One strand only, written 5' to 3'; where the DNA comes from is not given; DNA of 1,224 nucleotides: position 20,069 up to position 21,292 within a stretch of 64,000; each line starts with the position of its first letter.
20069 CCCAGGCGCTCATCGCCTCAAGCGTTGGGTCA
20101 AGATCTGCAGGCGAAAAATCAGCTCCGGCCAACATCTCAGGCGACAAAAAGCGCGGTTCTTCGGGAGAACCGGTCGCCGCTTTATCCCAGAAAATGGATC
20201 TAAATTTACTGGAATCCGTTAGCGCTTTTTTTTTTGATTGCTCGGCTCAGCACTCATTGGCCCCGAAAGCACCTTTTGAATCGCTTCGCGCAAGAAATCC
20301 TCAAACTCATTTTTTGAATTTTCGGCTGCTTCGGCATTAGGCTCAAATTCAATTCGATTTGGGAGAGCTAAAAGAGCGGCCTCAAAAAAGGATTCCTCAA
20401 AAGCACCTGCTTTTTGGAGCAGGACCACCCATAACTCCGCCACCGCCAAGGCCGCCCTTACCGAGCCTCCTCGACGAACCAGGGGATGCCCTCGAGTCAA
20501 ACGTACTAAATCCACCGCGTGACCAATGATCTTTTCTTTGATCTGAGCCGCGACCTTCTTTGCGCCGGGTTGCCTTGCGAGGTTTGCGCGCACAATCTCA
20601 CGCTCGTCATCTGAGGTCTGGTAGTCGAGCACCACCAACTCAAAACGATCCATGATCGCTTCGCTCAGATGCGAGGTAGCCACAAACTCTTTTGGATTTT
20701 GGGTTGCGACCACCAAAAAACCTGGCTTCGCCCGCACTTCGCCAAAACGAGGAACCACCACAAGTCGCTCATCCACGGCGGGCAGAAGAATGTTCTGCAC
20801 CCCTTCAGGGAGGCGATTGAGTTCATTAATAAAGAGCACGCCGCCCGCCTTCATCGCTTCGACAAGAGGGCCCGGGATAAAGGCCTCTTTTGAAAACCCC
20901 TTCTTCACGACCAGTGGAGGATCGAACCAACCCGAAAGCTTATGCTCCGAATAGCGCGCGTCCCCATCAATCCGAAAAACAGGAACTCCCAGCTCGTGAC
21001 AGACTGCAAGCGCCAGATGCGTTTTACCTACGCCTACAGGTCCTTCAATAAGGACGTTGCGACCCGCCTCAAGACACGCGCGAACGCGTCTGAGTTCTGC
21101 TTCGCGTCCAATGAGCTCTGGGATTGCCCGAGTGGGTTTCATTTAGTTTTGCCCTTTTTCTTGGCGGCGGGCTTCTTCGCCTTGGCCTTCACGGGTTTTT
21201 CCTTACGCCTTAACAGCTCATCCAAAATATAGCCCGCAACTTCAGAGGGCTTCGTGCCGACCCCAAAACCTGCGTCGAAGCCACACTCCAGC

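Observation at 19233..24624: A MoxR AAA+ ATPase and VWA protein co-transcribed with lysine 5,6-aminomutase (kdd-kamD-kamE-moxR-vwa): candidate new reactivase/chaperone for a B12 radical enzyme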

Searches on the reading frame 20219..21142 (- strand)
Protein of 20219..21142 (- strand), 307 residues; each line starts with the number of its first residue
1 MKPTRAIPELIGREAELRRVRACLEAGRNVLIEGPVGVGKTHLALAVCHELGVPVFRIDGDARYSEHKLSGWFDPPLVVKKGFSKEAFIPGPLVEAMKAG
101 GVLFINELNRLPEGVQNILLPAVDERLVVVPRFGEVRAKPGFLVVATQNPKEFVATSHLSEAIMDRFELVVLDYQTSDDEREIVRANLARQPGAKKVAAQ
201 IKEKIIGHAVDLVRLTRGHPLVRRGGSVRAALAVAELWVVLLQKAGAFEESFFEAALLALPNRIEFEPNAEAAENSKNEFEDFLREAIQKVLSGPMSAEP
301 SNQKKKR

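Call 3: search_protein_families(library=pfam, proteins=[window:20219-21142:-])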
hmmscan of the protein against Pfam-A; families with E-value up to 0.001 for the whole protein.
window:20219-21142:- (307 aa): 10 families
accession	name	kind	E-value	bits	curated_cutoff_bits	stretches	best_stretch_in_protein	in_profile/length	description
PF07728.20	AAA_5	-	3.1e-20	73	22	1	29-167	1-139/139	AAA domain (dynein-related subfamily)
PF07726.17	AAA_3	-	1.6e-12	47.9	27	1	30-168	2-130/131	ATPase family associated with various cellular activities (AAA)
PF00004.35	AAA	-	8.5e-09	36.4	21.2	1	30-169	1-125/131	ATPase family associated with various cellular activities (AAA)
PF13191.12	AAA_16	-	1.7e-07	32.3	32.6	1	9-54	1-51/167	AAA ATPase domain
PF05496.18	RuvB_N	-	3e-07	30.8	27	0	25-55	31-61/159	Holliday junction DNA helicase RuvB P-loop domain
PF00158.32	Sigma54_activat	-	9e-07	29.2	20.2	0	99-170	93-165/168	Sigma-54 interaction domain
PF06068.19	TIP49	-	4.1e-05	23.4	23.8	1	26-65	49-90/347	TIP49 P-loop domain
PF01078.27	Mg_chelatase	-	7.6e-05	22.6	20.3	0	9-47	4-42/207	Magnesium chelatase, subunit ChlI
PF07724.20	AAA_2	-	0.00029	21.3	27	1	29-128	5-104/166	AAA domain (Cdc48 subfamily)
PF01695.23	IstB_IS21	-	0.00067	19.7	24.1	0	24-49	89-114/238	IstB-like ATP binding protein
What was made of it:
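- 20219..21142 (-): moxR: CbbQ/NorQ-like MoxR AAA+ ATPase (307 aa); its start overlaps the kamE stop by 4 nt. Pfam AAA_5 and AAA_3 hits (call 3).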

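Call 4: search_protein_families(library=ncbifam, proteins=[window:20219-21142:-])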
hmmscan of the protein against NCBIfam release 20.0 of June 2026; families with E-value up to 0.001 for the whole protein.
window:20219-21142:- (307 aa): 17 families
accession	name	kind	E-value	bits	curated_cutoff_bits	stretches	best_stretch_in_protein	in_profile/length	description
TIGR02640.1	gas_vesic_GvpN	equivalog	4.6e-22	78.8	266.8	1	18-237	12-235/262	gas vesicle protein GvpN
NF047784.1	MadB_ATPase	equivalog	1.8e-15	56.9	475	1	84-259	121-281/298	MadB family AAA-type ATPase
TIGR02442.1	Cob-chelat-sub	hypoth_equivalog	1.7e-09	36.7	779.45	1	78-201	110-228/641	putative cobaltochelatase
TIGR02031.1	BchD-ChlD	equivalog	1.4e-08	33.9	499.55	1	30-194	19-187/608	magnesium chelatase ATPase subunit D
NF000868.0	PRK00080.1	equivalog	2.9e-07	29.7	282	0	94-185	97-190/330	Holliday junction branch migration DNA helicase RuvB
TIGR00635.1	ruvB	equivalog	7.2e-07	28.5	299.05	0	28-58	31-61/305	Holliday junction branch migration DNA helicase RuvB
NF038214.1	IS21_help_AAA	equivalog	5.6e-06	26.2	200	1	23-50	86-113/232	IS21-like element helper ATPase IstB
NF040586.1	FxSxx_TPR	equivalog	1.4e-05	23.7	300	1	9-49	7-47/830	FxSxx-COOH system tetratricopeptide repeat protein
TIGR00764.1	lon_rel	equivalog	6.6e-05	21.7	516.6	0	2-49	12-59/608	ATP-dependent protease LonB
TIGR01650.1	PD_CobS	equivalog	7.6e-05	22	558.55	1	20-216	57-255/327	cobaltochelatase subunit CobS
TIGR02030.1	BchI-ChlI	equivalog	9.7e-05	21.7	466.95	1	85-172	119-201/337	magnesium chelatase ATPase subunit I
TIGR01241.2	FtsH_fam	equivalog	0.00021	20.2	600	1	28-60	196-228/598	ATP-dependent zinc metalloprotease FtsH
NF006616.1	PRK09183.1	subfamily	0.0003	20.2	300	1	22-50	95-123/253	IS21-like element helper ATPase IstB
TIGR02639.1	ClpA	equivalog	0.00052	18.3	993.15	0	29-124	489-581/734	ATP-dependent Clp protease ATP-binding subunit ClpA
NF038308.1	RNA_repair_RtcR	equivalog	0.00078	18.4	650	0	27-47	204-224/530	RNA repair transcriptional activator RtcR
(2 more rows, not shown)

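Call 7: find_homologous_proteins(query=window:20219-21142:-)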
Query window:20219-21142:- (307 aa): 2329 proteins with E <= 0.001 among 8000 candidates; the best 120 are listed.
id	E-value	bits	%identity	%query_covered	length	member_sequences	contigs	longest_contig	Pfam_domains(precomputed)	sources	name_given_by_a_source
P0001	9.9e-196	667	100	100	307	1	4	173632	PF00158.33,PF07726.18,PF00004.36,PF05496.19,PF07728.21,PF13191.13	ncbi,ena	-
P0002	2.3e-151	521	79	100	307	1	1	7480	PF00158.33,PF07726.18,PF00004.36,PF05496.19,PF07728.21,PF13191.13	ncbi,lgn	ncbi:MoxR family ATPase [Bdellovibrionota bacterium FG-2]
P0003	1.9e-118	413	63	99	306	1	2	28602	PF00158.33,PF07726.18,PF00004.36,PF05496.19,PF07728.21,PF13191.13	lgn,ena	-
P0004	2.6e-116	406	65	95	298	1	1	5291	PF00158.33,PF07726.18,PF00004.36,PF05496.19,PF07728.21,PF13191.13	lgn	-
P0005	1.1e-114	401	65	95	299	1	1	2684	PF00158.33,PF07726.18,PF00493.30,PF00004.36,PF05496.19,PF07728.21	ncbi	-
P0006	1.5e-113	397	65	93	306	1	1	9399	PF00158.33,PF07726.18,PF00493.30,PF00004.36,PF05496.19,PF07728.21,PF13191.13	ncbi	-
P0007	5.0e-113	395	65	92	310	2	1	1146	PF00158.33,PF07726.18,PF00493.30,PF00004.36,PF05496.19,PF07728.21,PF13191.13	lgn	-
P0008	5.8e-113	395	65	93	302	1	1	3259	PF00158.33,PF07726.18,PF00004.36,PF05496.19,PF07728.21,PF01078.28,PF13191.13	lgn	-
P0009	6.4e-113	395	64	93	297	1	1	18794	PF20030.6,PF00158.33,PF07726.18,PF00004.36,PF05496.19,PF07728.21,PF01078.28,PF13191.13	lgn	-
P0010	8.4e-113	395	63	96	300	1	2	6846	PF00158.33,PF07726.18,PF00493.30,PF00004.36,PF05496.19,PF07728.21,PF01078.28,PF13191.13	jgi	jgi:MoxR-like ATPase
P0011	8.7e-113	395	63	95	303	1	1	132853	PF01695.24,PF00158.33,PF07726.18,PF00493.30,PF00004.36,PF05496.19,PF07728.21,PF01078.28,PF13191.13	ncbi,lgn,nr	ncbi:MAG: MoxR family ATPase [Methylotenera sp.]|nr:MoxR family ATPase [Oligoflexia bacterium]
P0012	1.0e-112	394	63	95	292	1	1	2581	PF00158.33,PF07726.18,PF00493.30,PF00004.36,PF05496.19,PF07728.21,PF01078.28,PF13191.13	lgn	-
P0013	1.2e-112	394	62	93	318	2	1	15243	PF20030.6,PF00158.33,PF06068.20,PF07726.18,PF00493.30,PF00004.36,PF05496.19,PF07728.21,PF01078.28,PF13191.13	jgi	-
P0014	1.2e-112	394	63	97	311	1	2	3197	PF00158.33,PF07726.18,PF00004.36,PF05496.19,PF07728.21,PF01078.28,PF13191.13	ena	-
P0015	2.6e-112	393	64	94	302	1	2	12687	PF00158.33,PF07726.18,PF00004.36,PF05496.19,PF07728.21,PF13191.13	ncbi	-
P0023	4.7e-112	392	64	90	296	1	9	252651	PF00158.33,PF07726.18,PF00493.30,PF00004.36,PF07728.21,PF01078.28,PF13191.13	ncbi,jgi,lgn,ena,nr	ncbi:MAG TPA: ATPase [Bdellovibrionales bacterium]|nr:MAG: hypothetical protein A2Z97_05700 [Bdellov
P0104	2.2e-108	380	62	97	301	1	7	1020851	PF00158.33,PF07726.18,PF00493.30,PF00004.36,PF05496.19,PF07728.21,PF01078.28,PF13191.13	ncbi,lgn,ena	-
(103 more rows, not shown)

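Call 9: find_encoding_contigs(protein=P0002, flank=8000, max_places=3)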
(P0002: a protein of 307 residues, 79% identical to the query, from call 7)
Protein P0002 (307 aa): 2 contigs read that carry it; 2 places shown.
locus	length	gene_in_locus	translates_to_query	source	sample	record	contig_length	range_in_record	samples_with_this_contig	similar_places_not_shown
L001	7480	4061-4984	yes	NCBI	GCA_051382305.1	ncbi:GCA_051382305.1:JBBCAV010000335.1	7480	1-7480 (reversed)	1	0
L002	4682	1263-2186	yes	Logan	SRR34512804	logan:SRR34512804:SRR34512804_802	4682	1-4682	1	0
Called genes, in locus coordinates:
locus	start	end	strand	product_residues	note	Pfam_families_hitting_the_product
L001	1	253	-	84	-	?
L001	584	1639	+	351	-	PF26370:KDD_N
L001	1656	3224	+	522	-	PF09043:Lys-AminoMut_A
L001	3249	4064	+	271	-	PF16554:OAM_dimer, PF02310:B12-binding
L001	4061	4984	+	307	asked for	PF05496:RuvB_N (faint), PF13191:AAA_16, PF00158:Sigma54_activat (faint), PF07726:AAA_3, PF07728:AAA_5, PF00004:AAA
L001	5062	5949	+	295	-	PF00092:VWA (weak), PF13519:VWA_2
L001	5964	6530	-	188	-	-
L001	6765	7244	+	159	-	-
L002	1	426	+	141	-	?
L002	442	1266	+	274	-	PF16554:OAM_dimer, PF02310:B12-binding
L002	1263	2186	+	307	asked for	PF05496:RuvB_N (faint), PF13191:AAA_16, PF00158:Sigma54_activat (faint), PF07726:AAA_3, PF07728:AAA_5, PF00004:AAA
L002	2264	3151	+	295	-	PF00092:VWA (weak), PF13519:VWA_2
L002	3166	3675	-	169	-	-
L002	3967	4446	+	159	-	-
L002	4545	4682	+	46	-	?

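Call 10: find_encoding_contigs(protein=P0023, flank=8000, max_places=3)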
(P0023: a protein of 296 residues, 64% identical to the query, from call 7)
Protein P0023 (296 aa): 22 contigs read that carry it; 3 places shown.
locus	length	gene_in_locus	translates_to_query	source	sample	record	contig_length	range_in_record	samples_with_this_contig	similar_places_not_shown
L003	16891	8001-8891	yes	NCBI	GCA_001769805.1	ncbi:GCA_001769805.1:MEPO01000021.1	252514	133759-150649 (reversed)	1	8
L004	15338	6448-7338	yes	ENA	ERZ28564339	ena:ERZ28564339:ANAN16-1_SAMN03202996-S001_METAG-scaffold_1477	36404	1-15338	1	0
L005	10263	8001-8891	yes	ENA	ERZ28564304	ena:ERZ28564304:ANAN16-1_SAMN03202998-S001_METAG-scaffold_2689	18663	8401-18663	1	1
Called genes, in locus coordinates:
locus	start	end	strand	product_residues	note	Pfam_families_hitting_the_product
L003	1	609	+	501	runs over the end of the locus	PF01546:Peptidase_M20, PF07687:M20_dimer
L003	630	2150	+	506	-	PF00171:Aldedh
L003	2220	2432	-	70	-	PF00313:CSD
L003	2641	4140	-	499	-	-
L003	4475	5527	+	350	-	PF26370:KDD_N, PF00107:ADH_zinc_N (faint)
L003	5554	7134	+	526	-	PF09043:Lys-AminoMut_A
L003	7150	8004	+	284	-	PF16554:OAM_dimer, PF02310:B12-binding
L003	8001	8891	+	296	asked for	PF00493:MCM (faint), PF01078:Mg_chelatase (faint), PF00158:Sigma54_activat (faint), PF13191:AAA_16 (weak), PF00004:AAA (weak), PF07726:AAA_3, PF07728:AAA_5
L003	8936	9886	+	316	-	PF13519:VWA_2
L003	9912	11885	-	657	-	PF13183:Fer4_8, PF13187:Fer4_9, PF13237:Fer4_10, PF13534:Fer4_17 (weak), PF02754:CCG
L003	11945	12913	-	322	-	PF01012:ETF, PF00766:ETF_alpha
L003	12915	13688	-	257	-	PF01012:ETF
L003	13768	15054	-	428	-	PF00278:Orn_DAP_Arg_deC, PF02784:Orn_Arg_deC_N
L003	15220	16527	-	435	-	-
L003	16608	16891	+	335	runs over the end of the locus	PF24575:TPR_Slam (faint), PF00515:TPR_1 (faint), PF14559:TPR_19, PF12895:ANAPC3 (weak), PF13432:TPR_16, PF14559:TPR_19, PF23914:TPR_CcmH_CycH (weak), PF14559:TPR_19, +8 more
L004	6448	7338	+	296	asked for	PF00493:MCM (faint), PF01078:Mg_chelatase (faint), PF00158:Sigma54_activat (faint), PF13191:AAA_16 (weak), PF00004:AAA (weak), PF07726:AAA_3, PF07728:AAA_5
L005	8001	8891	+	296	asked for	PF00493:MCM (faint), PF01078:Mg_chelatase (faint), PF00158:Sigma54_activat (faint), PF13191:AAA_16 (weak), PF00004:AAA (weak), PF07726:AAA_3, PF07728:AAA_5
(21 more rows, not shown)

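Call 11: find_encoding_contigs(protein=P0104, flank=8000, max_places=3)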
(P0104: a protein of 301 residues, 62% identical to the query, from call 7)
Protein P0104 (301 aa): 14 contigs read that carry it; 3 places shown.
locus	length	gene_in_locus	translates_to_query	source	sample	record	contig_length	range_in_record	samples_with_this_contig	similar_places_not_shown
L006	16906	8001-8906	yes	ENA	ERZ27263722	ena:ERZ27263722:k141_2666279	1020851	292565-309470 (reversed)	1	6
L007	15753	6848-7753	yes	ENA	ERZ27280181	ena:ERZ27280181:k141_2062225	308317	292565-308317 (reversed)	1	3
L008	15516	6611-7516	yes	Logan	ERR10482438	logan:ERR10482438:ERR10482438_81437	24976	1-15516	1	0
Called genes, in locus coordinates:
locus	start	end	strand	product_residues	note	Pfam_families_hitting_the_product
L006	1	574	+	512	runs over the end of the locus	PF00171:Aldedh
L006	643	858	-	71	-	PF00313:CSD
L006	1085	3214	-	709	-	-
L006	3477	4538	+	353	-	PF02812:ELFV_dehydrog_N, PF00208:ELFV_dehydrog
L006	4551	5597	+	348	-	PF26370:KDD_N, PF00107:ADH_zinc_N (weak)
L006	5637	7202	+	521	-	PF09043:Lys-AminoMut_A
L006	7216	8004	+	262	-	PF16554:OAM_dimer, PF02310:B12-binding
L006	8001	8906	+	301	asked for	PF00493:MCM (faint), PF01078:Mg_chelatase (faint), PF13191:AAA_16 (weak), PF00158:Sigma54_activat (faint), PF05496:RuvB_N (faint), PF00004:AAA, PF07726:AAA_3, PF07728:AAA_5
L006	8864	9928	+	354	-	PF13519:VWA_2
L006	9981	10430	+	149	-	-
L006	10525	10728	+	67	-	-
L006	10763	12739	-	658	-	PF13534:Fer4_17 (faint), PF12797:Fer4_2 (faint), PF13183:Fer4_8, PF13187:Fer4_9, PF13237:Fer4_10, PF02754:CCG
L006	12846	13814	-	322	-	PF01012:ETF, PF00766:ETF_alpha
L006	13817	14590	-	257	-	PF01012:ETF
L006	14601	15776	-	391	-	PF00155:Aminotran_1_2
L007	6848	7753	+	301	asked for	PF00493:MCM (faint), PF01078:Mg_chelatase (faint), PF13191:AAA_16 (weak), PF00158:Sigma54_activat (faint), PF05496:RuvB_N (faint), PF00004:AAA, PF07726:AAA_3, PF07728:AAA_5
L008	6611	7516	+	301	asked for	PF00493:MCM (faint), PF01078:Mg_chelatase (faint), PF13191:AAA_16 (weak), PF00158:Sigma54_activat (faint), PF05496:RuvB_N (faint), PF00004:AAA, PF07726:AAA_3, PF07728:AAA_5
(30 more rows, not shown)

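Call 18: search_solved_structures(query=window:20219-21142:-, max_evalue=0.001)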
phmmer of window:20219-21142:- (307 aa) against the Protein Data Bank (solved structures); distinct sequences matched with E-value up to 0.001: 80 (the best 60 are shown).
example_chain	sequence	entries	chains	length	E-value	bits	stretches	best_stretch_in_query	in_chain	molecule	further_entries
6or5_A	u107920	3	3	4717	7.1e-35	124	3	18-182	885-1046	Midasin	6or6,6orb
6i27_A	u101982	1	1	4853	1.8e-30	109.5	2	17-182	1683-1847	Midasin,Midasin,Midasin,Midasin,Midasin,Midasin,Midasin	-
6i26_A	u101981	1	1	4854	1.8e-30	109.5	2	17-182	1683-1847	Midasin,Midasin,Midasin,Midasin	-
6hyp_A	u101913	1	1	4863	1.9e-30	109.5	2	17-182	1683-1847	Midasin,Midasin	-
5jcs_s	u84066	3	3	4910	2e-30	109.4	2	17-182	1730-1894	Midasin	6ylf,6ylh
9qh4_A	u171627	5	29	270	9.1e-12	48.2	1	27-187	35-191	Protein NorQ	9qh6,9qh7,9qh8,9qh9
9qhd_A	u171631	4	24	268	1.7e-11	47.3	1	21-186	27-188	Nitric oxide reductase NorQ protein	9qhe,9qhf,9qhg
5c3c_A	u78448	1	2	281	3e-10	43.2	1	14-232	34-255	CbbQ/NirQ/NorQ domain protein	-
2r44_A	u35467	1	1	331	4.2e-07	32.9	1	90-186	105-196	Uncharacterized protein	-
6uqe_A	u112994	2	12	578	8.3e-07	31.9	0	30-126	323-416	ATP-dependent Clp protease ATP-binding subunit ClpA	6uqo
6l1q_C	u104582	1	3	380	1.3e-06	31.3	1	26-211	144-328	CbbQ protein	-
1ksf_X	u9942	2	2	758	1.6e-06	31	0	30-126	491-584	ATP-DEPENDENT CLP PROTEASE ATP-BINDING SUBUNIT CLPA | ClpA protein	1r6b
6w1z_A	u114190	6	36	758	1.6e-06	31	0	30-126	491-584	ATP-dependent Clp protease ATP-binding subunit ClpA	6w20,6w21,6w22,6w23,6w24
7uiv_A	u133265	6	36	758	1.6e-06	31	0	30-126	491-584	ATP-dependent Clp protease ATP-binding subunit ClpA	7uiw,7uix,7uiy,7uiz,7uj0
1ixr_C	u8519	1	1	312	2.7e-06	30.2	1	6-128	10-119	RuvB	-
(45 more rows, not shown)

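Call 24: find_related_loci(query=A1, collection=genome_contigs, flank=10000)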
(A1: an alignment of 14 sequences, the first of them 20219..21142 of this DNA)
Query A1 (307 aa) in genome_contigs; peptide patterns used: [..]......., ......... (x = any residue, [..] = any of these).
173 stretches matched a pattern; 142 encode a relative of the query (tblastn E <= 1e-3); the best 80 are kept; 80 distinct loci.
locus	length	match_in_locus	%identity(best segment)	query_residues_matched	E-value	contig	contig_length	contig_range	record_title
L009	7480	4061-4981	79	1-307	4e-150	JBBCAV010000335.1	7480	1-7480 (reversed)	Bdellovibrionota bacterium FG-2 24156C00335.1, whole genome shotgun sequence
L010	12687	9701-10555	64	9-298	6e-119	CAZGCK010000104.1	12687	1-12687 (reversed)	MAG TPA_asm: uncultured Bacteriovoracaceae bacterium isolate SRP219642_co7_571 genome assembly, contig: NODE_7279_length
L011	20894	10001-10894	61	8-303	3e-118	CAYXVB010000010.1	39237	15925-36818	MAG TPA_asm: uncultured Bacteriovoracaceae bacterium isolate SRP342105_co1_315 genome assembly, contig: NODE_1283_length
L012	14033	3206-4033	64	10-292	7e-118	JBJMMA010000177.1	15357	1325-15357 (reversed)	MAG: Bdellovibrionia bacterium isolate H1_18_all_fractions_metab_8_52_9 k255_5697480, whole genome shotgun sequence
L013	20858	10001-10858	61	10-306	4e-117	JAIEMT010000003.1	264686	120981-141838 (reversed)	MAG: bacterium isolate co.spades.CONCOCT.2.5kb_126 c_000000000001, whole genome shotgun sequence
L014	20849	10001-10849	61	6-292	2e-116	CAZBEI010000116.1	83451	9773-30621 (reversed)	MAG TPA_asm: uncultured Bdellovibrio sp. isolate binchicken_co203_640 genome assembly, contig: k141_4430480, whole genom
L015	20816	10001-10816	64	2-276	3e-116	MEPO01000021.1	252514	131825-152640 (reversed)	MAG: Bdellovibrionales bacterium GWA1_52_35 gwa1_scaffold_4, whole genome shotgun sequence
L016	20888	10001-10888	61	4-306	4e-116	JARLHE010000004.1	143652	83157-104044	MAG: Oligoflexia bacterium isolate MAG_CO165 MetaCoAG_Bin_165_Oxic_k141_135594, whole genome shotgun sequence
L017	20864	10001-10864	63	3-293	2e-115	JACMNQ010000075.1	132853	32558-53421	MAG: Oligoflexia bacterium isolate LF-bin-178 FL-bin-178-contig-k141_2637352, whole genome shotgun sequence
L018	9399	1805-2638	65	9-293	4e-115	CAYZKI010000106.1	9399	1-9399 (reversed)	MAG TPA_asm: uncultured Bacteriovoracaceae bacterium isolate binchicken_co276_19 genome assembly, contig: NODE_6179_leng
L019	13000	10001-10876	61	10-306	5e-115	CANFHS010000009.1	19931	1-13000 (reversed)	MAG: Bacteriovoracaceae bacterium isolate Jr-14may18-18 genome assembly, contig: Jr-14may18-C4184, whole genome shotgun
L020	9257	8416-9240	66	8-286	2e-114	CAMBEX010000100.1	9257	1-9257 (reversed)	MAG: Bdellovibrio sp. ZAP7 isolate TH-11nov19-265 genome assembly, contig: TH-11nov19-C18724, whole genome shotgun seque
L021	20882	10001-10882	59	9-305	6e-114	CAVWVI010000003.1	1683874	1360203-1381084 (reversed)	MAG: Oligoflexia bacterium isolate MFD09671.bin.1.114 genome assembly, contig: contig_52851, whole genome shotgun sequen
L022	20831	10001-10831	63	10-291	2e-113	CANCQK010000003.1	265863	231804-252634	MAG: Bdellovibrionales bacterium isolate JR-MC-I-240519-274 genome assembly, contig: JR-MC-I-240519-C11, whole genome sh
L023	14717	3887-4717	63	10-291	2e-113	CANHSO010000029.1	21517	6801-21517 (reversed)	MAG: Bacteriovoracaceae bacterium isolate RE-26jul17-183 genome assembly, contig: RE-26jul17-C3269, whole genome shotgun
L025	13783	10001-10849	62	9-292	2e-113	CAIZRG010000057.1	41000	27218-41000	MAG: Oligoflexia bacterium isolate I-1_bin-249 genome assembly, contig: bin-249:57/59, whole genome shotgun sequence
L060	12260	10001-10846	57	11-292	6e-101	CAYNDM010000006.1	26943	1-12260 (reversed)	MAG TPA_asm: uncultured Bacteriovoracaceae bacterium isolate SRP144015_co1_124 genome assembly, contig: NODE_911_length_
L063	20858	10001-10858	55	10-307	4e-100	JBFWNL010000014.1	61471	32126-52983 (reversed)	MAG: Bacteriovoracia bacterium isolate CA_2019_TPBF_111 NODE_3535_length_61471_cov_7.901946_TPBF, whole genome shotgun s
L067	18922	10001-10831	61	10-292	1e-97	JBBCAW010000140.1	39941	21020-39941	Bdellovibrionota bacterium FG-1 24155C00140.1, whole genome shotgun sequence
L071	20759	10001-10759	61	10-266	1e-92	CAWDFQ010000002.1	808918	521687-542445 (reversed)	MAG: uncultured delta proteobacterium isolate MFD05942.bin.2.61 genome assembly, contig: contig_10418, whole genome shot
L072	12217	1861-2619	61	10-266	1e-92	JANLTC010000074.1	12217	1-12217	MAG: Deltaproteobacteria bacterium isolate OTE_25_metabat_248 OTE_25_k141_1288779, whole genome shotgun sequence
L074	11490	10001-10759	61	10-266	4e-92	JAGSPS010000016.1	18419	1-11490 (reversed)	MAG: Deltaproteobacteria bacterium isolate CTSoil_098 scaffold_430, whole genome shotgun sequence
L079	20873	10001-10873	50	6-307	8e-87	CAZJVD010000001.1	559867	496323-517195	MAG TPA_asm: uncultured Oligoflexia bacterium isolate SRP178908_co1_53 genome assembly, contig: NODE_4_length_559867_cov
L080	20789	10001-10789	51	9-299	6e-87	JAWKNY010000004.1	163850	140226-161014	MAG: Bdellovibrionota bacterium isolate BC2.86 BC2.86.fa-4, whole genome shotgun sequence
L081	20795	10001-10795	51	5-276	3e-86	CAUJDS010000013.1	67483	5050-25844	MAG: Bdellovibrionota bacterium isolate KLAP30 genome assembly, contig: KLAP30_436673, whole genome shotgun sequence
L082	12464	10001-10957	47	10-306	7e-86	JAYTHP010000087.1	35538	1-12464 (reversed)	MAG: Oligoflexia bacterium isolate GFS_2541 GFS_2541_86, whole genome shotgun sequence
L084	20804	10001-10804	51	10-289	9e-84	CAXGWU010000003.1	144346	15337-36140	MAG TPA_asm: uncultured Oligoflexia bacterium isolate ERR594339_concoct_131 genome assembly, contig: ERZ6778701.97, whol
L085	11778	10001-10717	53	10-266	6e-84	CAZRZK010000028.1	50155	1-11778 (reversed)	MAG TPA_asm: uncultured Pseudobdellovibrionaceae bacterium isolate SRP342105_co2_9 genome assembly, contig: NODE_612_len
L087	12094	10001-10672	60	9-241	5e-81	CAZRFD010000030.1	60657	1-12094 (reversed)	MAG TPA_asm: uncultured Enterobacterales bacterium isolate SRP216583_co1_147 genome assembly, contig: NODE_226_length_60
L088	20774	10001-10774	49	10-277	3e-81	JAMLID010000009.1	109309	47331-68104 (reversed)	MAG: Oligoflexia bacterium isolate ACE_NR_PROT1 ACE_NR_PROT1_9, whole genome shotgun sequence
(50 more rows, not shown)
